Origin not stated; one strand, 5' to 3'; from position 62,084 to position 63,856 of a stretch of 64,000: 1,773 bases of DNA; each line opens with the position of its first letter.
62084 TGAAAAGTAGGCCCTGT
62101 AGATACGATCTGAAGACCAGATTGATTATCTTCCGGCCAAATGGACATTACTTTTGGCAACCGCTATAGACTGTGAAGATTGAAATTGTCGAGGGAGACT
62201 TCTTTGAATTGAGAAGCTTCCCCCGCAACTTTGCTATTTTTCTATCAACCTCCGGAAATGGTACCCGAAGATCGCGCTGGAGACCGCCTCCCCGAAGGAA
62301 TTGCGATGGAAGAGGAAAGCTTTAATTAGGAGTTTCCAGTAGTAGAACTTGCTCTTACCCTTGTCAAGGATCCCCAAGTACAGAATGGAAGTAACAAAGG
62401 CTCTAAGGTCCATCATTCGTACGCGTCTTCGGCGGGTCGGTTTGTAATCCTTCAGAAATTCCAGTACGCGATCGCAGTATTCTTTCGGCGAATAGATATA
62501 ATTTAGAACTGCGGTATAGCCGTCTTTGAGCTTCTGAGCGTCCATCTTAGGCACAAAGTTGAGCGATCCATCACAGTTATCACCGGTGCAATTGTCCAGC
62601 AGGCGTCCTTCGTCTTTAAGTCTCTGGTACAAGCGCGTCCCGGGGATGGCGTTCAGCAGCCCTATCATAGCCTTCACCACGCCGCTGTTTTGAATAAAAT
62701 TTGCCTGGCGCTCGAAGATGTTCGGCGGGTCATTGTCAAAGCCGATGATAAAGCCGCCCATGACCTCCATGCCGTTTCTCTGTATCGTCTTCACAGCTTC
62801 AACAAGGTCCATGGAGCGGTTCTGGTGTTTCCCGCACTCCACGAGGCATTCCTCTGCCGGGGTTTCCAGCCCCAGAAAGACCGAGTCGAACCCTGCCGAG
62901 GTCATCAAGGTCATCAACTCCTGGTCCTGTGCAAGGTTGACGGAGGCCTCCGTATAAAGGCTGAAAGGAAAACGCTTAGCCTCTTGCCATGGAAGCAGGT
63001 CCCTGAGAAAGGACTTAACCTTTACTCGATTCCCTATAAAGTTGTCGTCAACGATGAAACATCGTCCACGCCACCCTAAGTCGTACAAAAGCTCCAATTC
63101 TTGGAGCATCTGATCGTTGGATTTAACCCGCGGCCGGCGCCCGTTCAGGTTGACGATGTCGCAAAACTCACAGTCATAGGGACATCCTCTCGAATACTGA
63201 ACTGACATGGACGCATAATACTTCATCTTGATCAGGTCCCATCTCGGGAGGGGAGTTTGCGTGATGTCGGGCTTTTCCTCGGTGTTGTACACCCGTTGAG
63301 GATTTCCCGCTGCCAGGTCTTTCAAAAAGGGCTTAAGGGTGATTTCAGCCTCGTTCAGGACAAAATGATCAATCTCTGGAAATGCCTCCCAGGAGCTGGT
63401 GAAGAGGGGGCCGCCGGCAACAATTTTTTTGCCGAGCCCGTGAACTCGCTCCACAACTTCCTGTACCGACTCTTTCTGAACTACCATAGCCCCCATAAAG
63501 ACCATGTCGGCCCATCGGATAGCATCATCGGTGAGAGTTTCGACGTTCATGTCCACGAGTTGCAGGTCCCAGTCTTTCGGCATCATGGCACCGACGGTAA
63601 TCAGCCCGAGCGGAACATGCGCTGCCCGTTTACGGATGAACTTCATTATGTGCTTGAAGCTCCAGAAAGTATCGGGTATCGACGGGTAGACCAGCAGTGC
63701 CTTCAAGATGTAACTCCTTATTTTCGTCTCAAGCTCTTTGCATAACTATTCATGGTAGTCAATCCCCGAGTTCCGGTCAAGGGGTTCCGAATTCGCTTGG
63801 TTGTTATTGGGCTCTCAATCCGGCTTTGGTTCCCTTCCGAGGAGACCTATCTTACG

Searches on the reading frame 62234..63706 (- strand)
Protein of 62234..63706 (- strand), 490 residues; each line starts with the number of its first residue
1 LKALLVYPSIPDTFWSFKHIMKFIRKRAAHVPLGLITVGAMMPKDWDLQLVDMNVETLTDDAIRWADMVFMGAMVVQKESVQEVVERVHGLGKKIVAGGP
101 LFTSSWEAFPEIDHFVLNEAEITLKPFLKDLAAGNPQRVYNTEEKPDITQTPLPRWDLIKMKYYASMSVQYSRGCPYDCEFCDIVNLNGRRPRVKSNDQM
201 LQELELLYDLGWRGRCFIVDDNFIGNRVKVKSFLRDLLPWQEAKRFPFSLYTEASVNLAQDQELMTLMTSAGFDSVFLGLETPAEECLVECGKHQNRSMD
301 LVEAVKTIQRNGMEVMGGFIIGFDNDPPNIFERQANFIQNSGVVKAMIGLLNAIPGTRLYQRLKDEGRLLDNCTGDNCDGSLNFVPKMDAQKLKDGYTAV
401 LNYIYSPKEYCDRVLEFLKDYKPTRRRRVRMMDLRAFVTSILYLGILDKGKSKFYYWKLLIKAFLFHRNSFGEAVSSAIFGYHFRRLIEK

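Call 20: search_protein_families(library=pfam, proteins=[window:62234-63706:-])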
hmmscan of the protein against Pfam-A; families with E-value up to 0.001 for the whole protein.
window:62234-63706:- (490 aa): 3 families
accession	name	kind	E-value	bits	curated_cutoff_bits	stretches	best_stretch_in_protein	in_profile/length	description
PF13282.11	DUF4070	-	6.9e-34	117.4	22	1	357-489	1-136/144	Domain of unknown function (DUF4070)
PF04055.27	Radical_SAM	-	5.3e-14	53.2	29.5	1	170-332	2-160/166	Radical SAM superfamily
PF02310.24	B12-binding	-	6.3e-10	39.4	32.1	1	30-124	12-117/121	B12 binding domain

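Call 72: find_encoding_contigs(protein=window:62234-63706:-, flank=10000, max_places=3)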
Protein window:62234-63706:- (490 aa): 1 contig read that carries it; 1 place shown.
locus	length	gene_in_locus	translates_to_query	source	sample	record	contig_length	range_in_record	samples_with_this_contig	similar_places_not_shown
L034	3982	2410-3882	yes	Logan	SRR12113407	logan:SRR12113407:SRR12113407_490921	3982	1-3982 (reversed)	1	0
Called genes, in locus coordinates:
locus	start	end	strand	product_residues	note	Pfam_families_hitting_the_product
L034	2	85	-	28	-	?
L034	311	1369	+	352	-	PF01145:Band_7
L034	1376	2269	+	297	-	PF01145:Band_7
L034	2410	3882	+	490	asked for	PF02310:B12-binding, PF04055:Radical_SAM, PF13282:DUF4070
